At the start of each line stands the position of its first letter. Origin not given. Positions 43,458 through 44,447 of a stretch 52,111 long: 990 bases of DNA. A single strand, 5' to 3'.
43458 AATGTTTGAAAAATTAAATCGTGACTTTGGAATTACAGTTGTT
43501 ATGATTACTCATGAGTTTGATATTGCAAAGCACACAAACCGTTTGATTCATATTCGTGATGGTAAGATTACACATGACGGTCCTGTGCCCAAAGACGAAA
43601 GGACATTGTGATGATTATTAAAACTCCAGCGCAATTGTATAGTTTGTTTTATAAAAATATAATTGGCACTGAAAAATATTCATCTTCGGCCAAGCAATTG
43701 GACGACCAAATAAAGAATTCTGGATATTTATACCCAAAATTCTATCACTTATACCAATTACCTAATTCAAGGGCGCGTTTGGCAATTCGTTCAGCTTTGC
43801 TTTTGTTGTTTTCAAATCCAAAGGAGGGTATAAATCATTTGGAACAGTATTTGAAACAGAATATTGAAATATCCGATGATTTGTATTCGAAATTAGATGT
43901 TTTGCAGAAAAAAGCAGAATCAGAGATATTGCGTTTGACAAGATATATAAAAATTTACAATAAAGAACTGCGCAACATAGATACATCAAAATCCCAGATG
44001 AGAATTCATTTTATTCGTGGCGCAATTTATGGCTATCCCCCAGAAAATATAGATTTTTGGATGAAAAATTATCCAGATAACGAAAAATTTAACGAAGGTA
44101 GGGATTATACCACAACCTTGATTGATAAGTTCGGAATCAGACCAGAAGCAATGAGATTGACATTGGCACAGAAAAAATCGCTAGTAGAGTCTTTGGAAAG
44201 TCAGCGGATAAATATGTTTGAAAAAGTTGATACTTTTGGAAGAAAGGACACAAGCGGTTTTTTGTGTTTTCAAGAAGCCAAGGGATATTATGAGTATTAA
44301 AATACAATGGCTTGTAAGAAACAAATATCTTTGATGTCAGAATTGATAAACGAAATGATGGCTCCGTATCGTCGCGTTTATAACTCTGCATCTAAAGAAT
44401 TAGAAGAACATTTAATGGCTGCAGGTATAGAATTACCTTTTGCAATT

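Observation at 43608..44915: Tandem pair of paralogous cytoplasmic proteins of unrecognised family, packed tightly between MacB-type ATPase and permease genes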

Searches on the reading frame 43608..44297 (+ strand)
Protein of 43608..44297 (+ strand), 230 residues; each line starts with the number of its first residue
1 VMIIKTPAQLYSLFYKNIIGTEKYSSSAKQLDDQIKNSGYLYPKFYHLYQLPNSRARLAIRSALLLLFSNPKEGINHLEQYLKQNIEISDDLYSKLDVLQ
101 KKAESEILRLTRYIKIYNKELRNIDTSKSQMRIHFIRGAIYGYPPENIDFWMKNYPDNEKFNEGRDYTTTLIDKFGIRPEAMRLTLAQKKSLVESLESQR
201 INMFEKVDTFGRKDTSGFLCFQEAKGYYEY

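Call 4: search_protein_families(library=pfam, proteins=[window:43608-44297:+], max_evalue=1)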
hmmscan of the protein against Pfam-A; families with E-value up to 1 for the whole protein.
window:43608-44297:+ (230 aa): 1 family
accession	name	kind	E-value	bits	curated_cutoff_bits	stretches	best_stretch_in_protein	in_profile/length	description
PF24434.1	DUF7557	-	0.074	12.9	25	1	85-105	3-23/45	Family of unknown function (DUF7557)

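Call 5: search_protein_families(library=ncbifam, proteins=[window:43608-44297:+], max_evalue=1)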
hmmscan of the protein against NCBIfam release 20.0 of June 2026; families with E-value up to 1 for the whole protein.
window:43608-44297:+ (230 aa): 0 families

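Call 6: search_protein_families(library=padloc, proteins=[window:43608-44297:+], max_evalue=1)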
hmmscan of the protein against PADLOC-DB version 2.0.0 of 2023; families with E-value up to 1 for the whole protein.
window:43608-44297:+ (230 aa): 0 families

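Call 7: search_protein_families(library=phrogs, proteins=[window:43608-44297:+], max_evalue=1)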
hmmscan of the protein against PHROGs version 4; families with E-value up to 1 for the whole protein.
window:43608-44297:+ (230 aa): 0 families

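Call 9: find_homologous_proteins(query=window:43608-44297:+, max_evalue=0.01)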
Query window:43608-44297:+ (230 aa): 1 proteins with E <= 0.01 among 180 candidates.
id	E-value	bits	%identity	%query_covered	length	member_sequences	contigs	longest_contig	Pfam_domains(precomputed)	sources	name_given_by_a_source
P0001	2.1e-147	506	100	100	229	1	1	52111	-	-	-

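Call 20: search_protein_representatives(alignment_id=A1)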
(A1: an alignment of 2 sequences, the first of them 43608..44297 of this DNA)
Query: 2 sequences, 239 profile positions. Proteins with E-value up to 0.001 (for the whole library): 117; up to 1e-10: 62; up to 1e-30: 10. The best 117 are listed.
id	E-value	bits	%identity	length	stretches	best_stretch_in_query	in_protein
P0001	8.7e-123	424.6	-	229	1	2-239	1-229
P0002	7.4e-107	372.5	-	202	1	2-208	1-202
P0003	1.0e-37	146.1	-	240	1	10-234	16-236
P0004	2.1e-36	141.9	-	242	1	11-239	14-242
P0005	1.5e-35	139.1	-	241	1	2-231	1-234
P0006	2.4e-33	131.9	-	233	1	9-234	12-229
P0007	6.6e-32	127.1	-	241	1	14-207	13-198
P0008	7.2e-32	127.0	-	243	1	18-236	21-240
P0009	9.3e-32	126.6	-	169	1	3-173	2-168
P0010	1.7e-31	125.8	-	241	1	6-211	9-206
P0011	1.7e-30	122.5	-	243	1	26-233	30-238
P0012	1.8e-29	119.1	-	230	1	11-230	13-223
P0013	7.1e-28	113.9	-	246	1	25-236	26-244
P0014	2.7e-27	112.0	-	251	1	3-213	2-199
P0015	4.8e-27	111.2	-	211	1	25-200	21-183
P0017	1.0e-22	97.0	-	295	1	26-212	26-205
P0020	4.2e-22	95.0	-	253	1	4-236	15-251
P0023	7.7e-21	90.9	-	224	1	23-194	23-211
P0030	1.7e-16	76.7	-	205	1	23-199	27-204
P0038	3.0e-15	72.6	-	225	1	9-196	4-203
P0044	1.9e-14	70.0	-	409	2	22-192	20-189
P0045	2.5e-14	69.6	-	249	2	91-199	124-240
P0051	6.6e-13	64.9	-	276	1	22-175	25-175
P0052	9.2e-13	64.5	-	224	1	15-203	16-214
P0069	1.7e-09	53.8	-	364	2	23-214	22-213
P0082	7.3e-08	48.4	-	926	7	12-53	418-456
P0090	7.0e-07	45.2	-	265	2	21-166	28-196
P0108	9.6e-05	38.2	-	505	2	26-66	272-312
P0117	8.4e-04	35.1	-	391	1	14-159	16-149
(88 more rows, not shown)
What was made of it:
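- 43608..44300 (+): ORF-A: A-type member of the new family 'X' (229 aa from ATG 43611, or 230 aa from GTG 43608). Motifs: SSSAKQL...YQLP at 43680-43763, NKELRNI at 43959-43979, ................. at 44010-44060. The family was found by exhaustive HMMER search (call 20).
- There are 117 cluster representatives at E<=1e-3, of which 62 are at E<=1e-10 (call 20).
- Tried and rejected: The exhaustive profile search corrected this (call 20).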

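Call 22: search_protein_families(library=pfam, alignment_id=A2, max_evalue=0.01)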
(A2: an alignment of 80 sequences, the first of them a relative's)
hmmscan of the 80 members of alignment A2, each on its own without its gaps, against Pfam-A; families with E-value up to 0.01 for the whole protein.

A. member 1, P0001 (229 aa): 0 families

B. families by the number of members that match (of 80 scanned): 11 families
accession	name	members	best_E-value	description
PF11728.13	ArAE_1_C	1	0.00067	Putative aromatic acid exporter C-terminal domain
PF12896.12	ANAPC4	1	0.0012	Anaphase-promoting complex, cyclosome, subunit 4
PF20167.3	Transposase_32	1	0.0015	Putative plant transposon protein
PF00170.26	bZIP_1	1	0.0016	bZIP transcription factor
PF14173.11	ComGG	1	0.003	ComG operon protein 7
PF23352.1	IFT52_central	1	0.003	IFT52 central domain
PF12358.13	DUF3644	1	0.0041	Domain of unknown function (DUF3644)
PF16119.10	DUF4835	1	0.0048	Domain of unknown function (DUF4835)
PF14655.12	RAB3GAP2_N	1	0.006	Rab3 GTPase-activating protein regulatory subunit N-terminus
PF08559.15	Cut8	1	0.007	Cut8, nuclear proteasome tether protein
PF14182.11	YgaB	1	0.0081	YgaB-like protein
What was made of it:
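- On TetR-family transcriptional regulators: No TetR_N or other HTH family was found in 80 members (call 22).
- On Periplasmic partners of type VII ABC transporters (MacA, LolA, EnvC, TesA): No Pfam match was found (calls 4, 22).
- On Mobile genes (homing endonucleases, IS elements, phage morons): No such Pfam domains were found (calls 4, 22).
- Closest known: TetR-family local repressors of efflux pumps. Different: None of the 80 members matches TetR_N or any other HTH family in Pfam (call 22).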

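Call 23: predict_structure(protein=window:43608-44297:+)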
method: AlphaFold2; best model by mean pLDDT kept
length: 230 residues; sequences in the alignment: 1
mean_pLDDT: 40.8   pTM: 0.24
mean pLDDT of the five models: 40.8, 38.4, 37.4, 36.3, 34.4
residues with pLDDT >= 90: 0; 70-90: 0; 50-70: 18; < 50: 212
segments of 3 or more residues with pLDDT < 50: 1-52, 54-56, 64-71, 85-89, 91-230
pLDDT, mean of each block of 10 residues (from residue 1): 41 39 39 41 39 48 46 52 48 46 43 39 39 39 39 42 41 36 39 40 34 36 33
secondary structure, 60 per line:
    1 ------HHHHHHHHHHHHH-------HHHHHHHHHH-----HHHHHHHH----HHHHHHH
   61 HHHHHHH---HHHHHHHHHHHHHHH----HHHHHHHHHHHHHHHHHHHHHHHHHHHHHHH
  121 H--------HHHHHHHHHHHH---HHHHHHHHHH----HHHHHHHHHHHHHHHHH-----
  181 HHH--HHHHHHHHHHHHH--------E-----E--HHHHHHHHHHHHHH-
elements in order: H7-19 H27-36 H42-49 H54-67 H71-85 H90-121 H130-141 H145-154 H159-175 H186-198 H216-229
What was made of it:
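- Tried and rejected: The ORF-A model was useless (pLDDT 41, call 23).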

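Call 24: find_homologous_proteins(query=A2, max_evalue=0.001)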
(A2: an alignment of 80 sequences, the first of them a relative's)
Query A2 (80 sequences) (229 aa, profile of the alignment): 4 proteins with E <= 0.001 among 8000 candidates.
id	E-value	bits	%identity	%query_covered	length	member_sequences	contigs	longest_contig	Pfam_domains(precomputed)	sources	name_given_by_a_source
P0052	2.2e-52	196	26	59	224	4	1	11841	-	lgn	-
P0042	1.7e-49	186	28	41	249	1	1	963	-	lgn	-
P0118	7.8e-49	184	27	42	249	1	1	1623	-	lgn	-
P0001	2.8e-48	182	100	100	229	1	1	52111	-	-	-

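Call 26: find_encoding_contigs(protein=P0052, flank=6000)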
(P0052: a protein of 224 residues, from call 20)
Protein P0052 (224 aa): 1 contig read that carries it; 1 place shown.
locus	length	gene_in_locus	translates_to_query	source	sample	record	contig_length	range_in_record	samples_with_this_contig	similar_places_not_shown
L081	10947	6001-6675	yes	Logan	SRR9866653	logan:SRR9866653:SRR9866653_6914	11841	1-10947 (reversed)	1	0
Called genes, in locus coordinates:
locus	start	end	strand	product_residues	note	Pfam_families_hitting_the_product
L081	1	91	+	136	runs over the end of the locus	PF02367:TsaE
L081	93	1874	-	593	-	PF06723:MreB_Mbl (weak), PF11104:PilM_2, PF14450:FtsA, PF00834:Ribul_P_3_epim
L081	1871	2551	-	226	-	PF03799:FtsQ_DivIB_C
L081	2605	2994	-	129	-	-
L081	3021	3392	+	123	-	-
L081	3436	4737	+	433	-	-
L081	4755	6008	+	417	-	PF12704:MacB_PCD, PF02687:FtsX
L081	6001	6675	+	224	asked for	-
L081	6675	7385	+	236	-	PF00005:ABC_tran, PF13304:AAA_21 (faint)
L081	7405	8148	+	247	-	-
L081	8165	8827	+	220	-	-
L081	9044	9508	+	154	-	PF08719:NADAR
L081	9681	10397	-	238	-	-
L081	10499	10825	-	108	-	-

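Call 27: find_encoding_contigs(protein=P0003, flank=6000)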
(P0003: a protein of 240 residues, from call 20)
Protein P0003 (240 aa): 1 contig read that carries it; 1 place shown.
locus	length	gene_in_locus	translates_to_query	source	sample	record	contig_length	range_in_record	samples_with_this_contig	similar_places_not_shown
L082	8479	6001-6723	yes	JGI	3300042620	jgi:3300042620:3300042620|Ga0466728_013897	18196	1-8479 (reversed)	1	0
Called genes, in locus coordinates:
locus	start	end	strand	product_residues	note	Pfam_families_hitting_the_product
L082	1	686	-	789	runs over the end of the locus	PF04760:IF2_N, PF00009:GTP_EFTU, PF00071:Ras (weak), PF01926:MMR_HSR1, PF02421:FeoB_N (weak), PF22042:EF-G_D2, PF11987:IF-2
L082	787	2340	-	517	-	PF08529:NusA_N, PF00575:S1 (weak), PF13184:KH_NusA_1st, PF26594:KH_NusA_2nd, PF14520:HHH_5 (faint)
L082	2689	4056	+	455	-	PF02321:OEP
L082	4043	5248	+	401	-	PF25940:LcnD_C (faint), PF25917:BSH_RND, PF25973:BSH_CzcB (weak), PF25876:HH_MFP_RND (faint), PF25954:Beta-barrel_RND_2, PF25990:Beta-barrel_YknX, PF26002:Beta-barrel_AprE (faint)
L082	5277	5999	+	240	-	PF00005:ABC_tran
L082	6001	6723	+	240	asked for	-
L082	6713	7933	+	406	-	PF12704:MacB_PCD, PF02687:FtsX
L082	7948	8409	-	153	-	PF13932:SAM_GIDA_C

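Call 28: search_protein_families(library=pfam, proteins=[P0044, P0069, P0082, P0108, P0117, P0017, P0051], max_evalue=0.001)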
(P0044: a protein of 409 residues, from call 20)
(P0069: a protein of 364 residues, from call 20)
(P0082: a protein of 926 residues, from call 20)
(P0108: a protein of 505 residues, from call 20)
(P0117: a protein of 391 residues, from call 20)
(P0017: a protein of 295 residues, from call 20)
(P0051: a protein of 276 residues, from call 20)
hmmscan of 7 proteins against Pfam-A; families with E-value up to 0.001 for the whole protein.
P0044 (409 aa): 0 families

P0069 (364 aa): 0 families

P0082 (926 aa): 4 families
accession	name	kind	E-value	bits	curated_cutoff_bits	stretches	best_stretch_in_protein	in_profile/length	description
PF19081.6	Ig_7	-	3.6e-42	143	27.3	7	64-145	6-83/84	Ig-like domain CHU_C associated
PF07679.22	I-set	-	1.1e-08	35.5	23.7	0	64-117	6-57/90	Immunoglobulin I-set domain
PF22579.2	Cbm74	-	4.2e-06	26.9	27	0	39-58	33-52/64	Carbohydrate binding module-like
PF00404.24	Dockerin_1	-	2.4e-05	24.9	22.9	1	839-892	1-56/57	Dockerin type I domain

P0108 (505 aa): 0 families

P0117 (391 aa): 0 families

P0017 (295 aa): 0 families

P0051 (276 aa): 0 families

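Call 29: find_encoding_contigs(protein=P0045, flank=6000, max_places=3)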
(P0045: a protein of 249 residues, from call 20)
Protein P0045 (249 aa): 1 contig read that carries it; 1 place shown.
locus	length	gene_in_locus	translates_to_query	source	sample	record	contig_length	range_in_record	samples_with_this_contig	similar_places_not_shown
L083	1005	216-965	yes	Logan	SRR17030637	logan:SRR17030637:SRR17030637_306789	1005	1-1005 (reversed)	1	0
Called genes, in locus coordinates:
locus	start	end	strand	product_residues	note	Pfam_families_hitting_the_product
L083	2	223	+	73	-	?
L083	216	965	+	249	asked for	-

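Call 30: find_encoding_contigs(protein=P0030, flank=6000, max_places=3)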
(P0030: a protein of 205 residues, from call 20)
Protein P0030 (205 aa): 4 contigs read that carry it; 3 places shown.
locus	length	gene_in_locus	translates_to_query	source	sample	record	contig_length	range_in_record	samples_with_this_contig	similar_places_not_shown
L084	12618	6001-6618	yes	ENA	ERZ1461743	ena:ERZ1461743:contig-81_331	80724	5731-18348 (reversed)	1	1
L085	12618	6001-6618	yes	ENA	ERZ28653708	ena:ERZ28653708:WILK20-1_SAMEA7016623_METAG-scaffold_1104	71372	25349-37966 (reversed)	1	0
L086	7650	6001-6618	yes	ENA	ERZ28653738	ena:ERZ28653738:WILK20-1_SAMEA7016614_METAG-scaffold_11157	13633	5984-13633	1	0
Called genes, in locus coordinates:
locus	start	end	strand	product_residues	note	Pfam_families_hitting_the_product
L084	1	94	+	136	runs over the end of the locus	PF02367:TsaE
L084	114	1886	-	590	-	PF11104:PilM_2 (faint), PF14450:FtsA, PF00834:Ribul_P_3_epim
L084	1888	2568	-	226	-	PF03799:FtsQ_DivIB_C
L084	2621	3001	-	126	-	-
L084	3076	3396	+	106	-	-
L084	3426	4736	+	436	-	-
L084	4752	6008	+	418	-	PF12704:MacB_PCD, PF02687:FtsX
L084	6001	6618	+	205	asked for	-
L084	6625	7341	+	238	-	PF00005:ABC_tran, PF13304:AAA_21 (faint)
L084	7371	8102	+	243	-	-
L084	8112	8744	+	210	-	-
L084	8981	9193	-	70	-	-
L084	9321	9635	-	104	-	PF04993:TfoX_N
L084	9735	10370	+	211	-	PF00149:Metallophos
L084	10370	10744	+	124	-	-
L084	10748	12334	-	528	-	PF04348:LppC, PF13458:Peripla_BP_6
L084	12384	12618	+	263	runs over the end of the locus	PF00590:TP_methylase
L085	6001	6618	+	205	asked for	-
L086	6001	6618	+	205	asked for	-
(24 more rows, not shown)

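Call 31: find_encoding_contigs(protein=P0082, flank=6000, max_places=3)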
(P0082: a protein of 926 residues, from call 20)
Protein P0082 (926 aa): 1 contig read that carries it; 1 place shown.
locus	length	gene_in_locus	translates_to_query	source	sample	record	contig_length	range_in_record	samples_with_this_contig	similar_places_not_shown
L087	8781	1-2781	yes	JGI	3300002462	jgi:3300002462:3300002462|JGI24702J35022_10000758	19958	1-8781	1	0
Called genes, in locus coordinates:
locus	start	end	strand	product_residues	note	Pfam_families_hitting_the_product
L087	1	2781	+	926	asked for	PF22579:Cbm74 (faint), PF07679:I-set (faint), PF19081:Ig_7 (weak), PF00404:Dockerin_1 (weak)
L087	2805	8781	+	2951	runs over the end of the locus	PF07495:Y_Y_Y (faint), PF13573:SprB (weak), PF26182:Ig_NUP210_5th (faint), PF06832:BiPBP_C (faint), PF18962:Por_Secre_tail (faint), PF13629:T2SS-T3SS_pil_N (faint), PF13573:SprB, PF19081:Ig_7, +1 more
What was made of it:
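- Tried and rejected: P0082 (926 aa) is an Ig_7/dockerin repeat protein and was discarded (calls 28, 31).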

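Call 32: predict_structure(alignment_id=A2)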
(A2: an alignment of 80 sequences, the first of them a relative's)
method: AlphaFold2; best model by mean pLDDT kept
length: 229 residues; sequences in the alignment: 80
mean_pLDDT: 95.4   pTM: 0.87
mean pLDDT of the five models: 95.4, 95.0, 94.9, 94.8, 94.6
residues with pLDDT >= 90: 202; 70-90: 26; 50-70: 1; < 50: 0
segments of 3 or more residues with pLDDT < 50: none
pLDDT, mean of each block of 10 residues (from residue 1): 98 95 96 97 98 98 98 97 98 98 98 99 97 98 98 96 96 96 97 96 83 83 83
secondary structure, 60 per line:
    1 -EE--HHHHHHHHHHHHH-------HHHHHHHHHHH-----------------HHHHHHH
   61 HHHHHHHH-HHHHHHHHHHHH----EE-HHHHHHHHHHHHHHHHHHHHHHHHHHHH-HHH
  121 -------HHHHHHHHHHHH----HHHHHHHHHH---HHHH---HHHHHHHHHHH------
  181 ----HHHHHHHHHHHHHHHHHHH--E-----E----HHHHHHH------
elements in order: H6-18 H26-36 H54-68 H70-81 H89-116 H128-139 H144-153 H157-160 H164-174 H185-203 H217-223
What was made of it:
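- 43608..44300 (+): The AlphaFold2 model has pLDDT 95.4 and pTM 0.87 and is all-alpha (call 32).
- On Any solved protein fold (PDB) or predicted viral protein fold (BFVD): The model has pLDDT 95.4 (call 32).
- The AlphaFold model built from the family alignment is high-confidence (call 32).
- Tried and rejected: The model built with the alignment was good (call 32).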

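Call 38: fold_search(model_id=the predicted structure, library=pdb)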
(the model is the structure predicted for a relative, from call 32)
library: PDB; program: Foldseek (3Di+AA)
matches with E <= 10: 257; with E <= 0.001: 0
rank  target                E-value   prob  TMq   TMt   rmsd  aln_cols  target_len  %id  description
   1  8jlp_R                6.6e-01  0.09  0.18  0.15  16.4       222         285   11  Ralmitaront(RO-6889450)-bound hTAAR1-Gs protein complex (released 2023-11-15)
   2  9csl_B                7.3e-01  0.09  0.21  0.18  17.0       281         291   14  Structure of mutant human geranylgeranyl pyrophosphate synthase (Y246D-C247L) in complex with isopentenyl pyrophosphat (released 2025-01-29)
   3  5by9_D                8.1e-01  0.08  0.20  0.20  17.3       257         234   11  The crystal structure of polyglycilated 14-3-3 protein from Giardia intestinalis (released 2016-04-27)
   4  3n0p_A                1.1e+00  0.09  0.19  0.22  16.9       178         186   11  A mutant human Prolactin receptor antagonist H30A in complex with the extracellular domain of the human prolactin rece (released 2010-09-29)
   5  3lhq_B                1.2e+00  0.08  0.19  0.20  13.1       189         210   13  DNA-binding transcriptional repressor AcrR from Salmonella typhimurium. (released 2010-02-02)
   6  3lhq_A                1.4e+00  0.07  0.18  0.19  13.7       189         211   14  DNA-binding transcriptional repressor AcrR from Salmonella typhimurium. (released 2010-02-02)
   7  4tpp_A                1.6e+00  0.05  0.19  0.16  16.5       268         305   10  2-(3-alkoxy-1-azetidinyl) quinolines as novel PDE10A inhibitors (released 2014-12-17)
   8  5sdu_D                1.6e+00  0.05  0.18  0.15  15.7       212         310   12  CRYSTAL STRUCTURE OF HUMAN PHOSPHODIESTERASE 10 IN COMPLEX WITH c1(c(oc(n1)c2ccccc2)C)CCc3nc(cn3C)c4ccccc4, micromolar (released 2022-10-12)
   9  5k9r_A                1.6e+00  0.04  0.17  0.14  16.9       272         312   10  PDE10a with imidazopyrazine inhibitor (released 2016-08-24)
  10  8jlk_R                1.7e+00  0.07  0.20  0.18  18.4       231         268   10  Ulotaront(SEP-363856)-bound mTAAR1-Gs protein complex (released 2023-11-15)
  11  8wc4_R                1.7e+00  0.06  0.19  0.17  16.4       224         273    9  Cryo-EM structure of the ZH8651-bound mTAAR1-Gs complex (released 2023-12-27)
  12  5sdy                  1.7e+00  0.05  0.17  0.14  16.1       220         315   12  CRYSTAL STRUCTURE OF HUMAN PHOSPHODIESTERASE 10 IN COMPLEX WITH c4(c(NC(c1nc(ccc1Nc2cncnc2)C3CC3)=O)cnn4CCOC)C(N(C)C)=O, (released 2022-10-12)
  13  4zq0_A                1.8e+00  0.06  0.18  0.18  17.2       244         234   11  crystal structure of Giardia 14-3-3 in complex with the phosphopeptide A8Ap (released 2016-03-30)
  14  5edh_B                1.8e+00  0.06  0.18  0.15  15.6       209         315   12  CRYSTAL STRUCTURE OF HUMAN PHOSPHODIESTERASE 10 IN COMPLEX WITH n4c(C)n1c(nc(n1)CCc2nc(nn2C)N3CCCC3)c(c4)CC, micromola (released 2016-03-09)
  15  5edh_A                1.9e+00  0.04  0.17  0.14  15.5       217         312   12  CRYSTAL STRUCTURE OF HUMAN PHOSPHODIESTERASE 10 IN COMPLEX WITH n4c(C)n1c(nc(n1)CCc2nc(nn2C)N3CCCC3)c(c4)CC, micromola (released 2016-03-09)
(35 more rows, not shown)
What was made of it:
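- On Any solved protein fold (PDB) or predicted viral protein fold (BFVD): The best PDB match has E=0.66 and TM about 0.2 (call 38).
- On TetR-family transcriptional regulators: Foldseek matches to AcrR and DarR have E>1 (call 38).
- Closest known: TetR-family local repressors of efflux pumps. Different: Foldseek matches to AcrR and DarR are insignificant (E>1, TM about 0.2; call 38).
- Tried and rejected: See calls 22 and 38.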
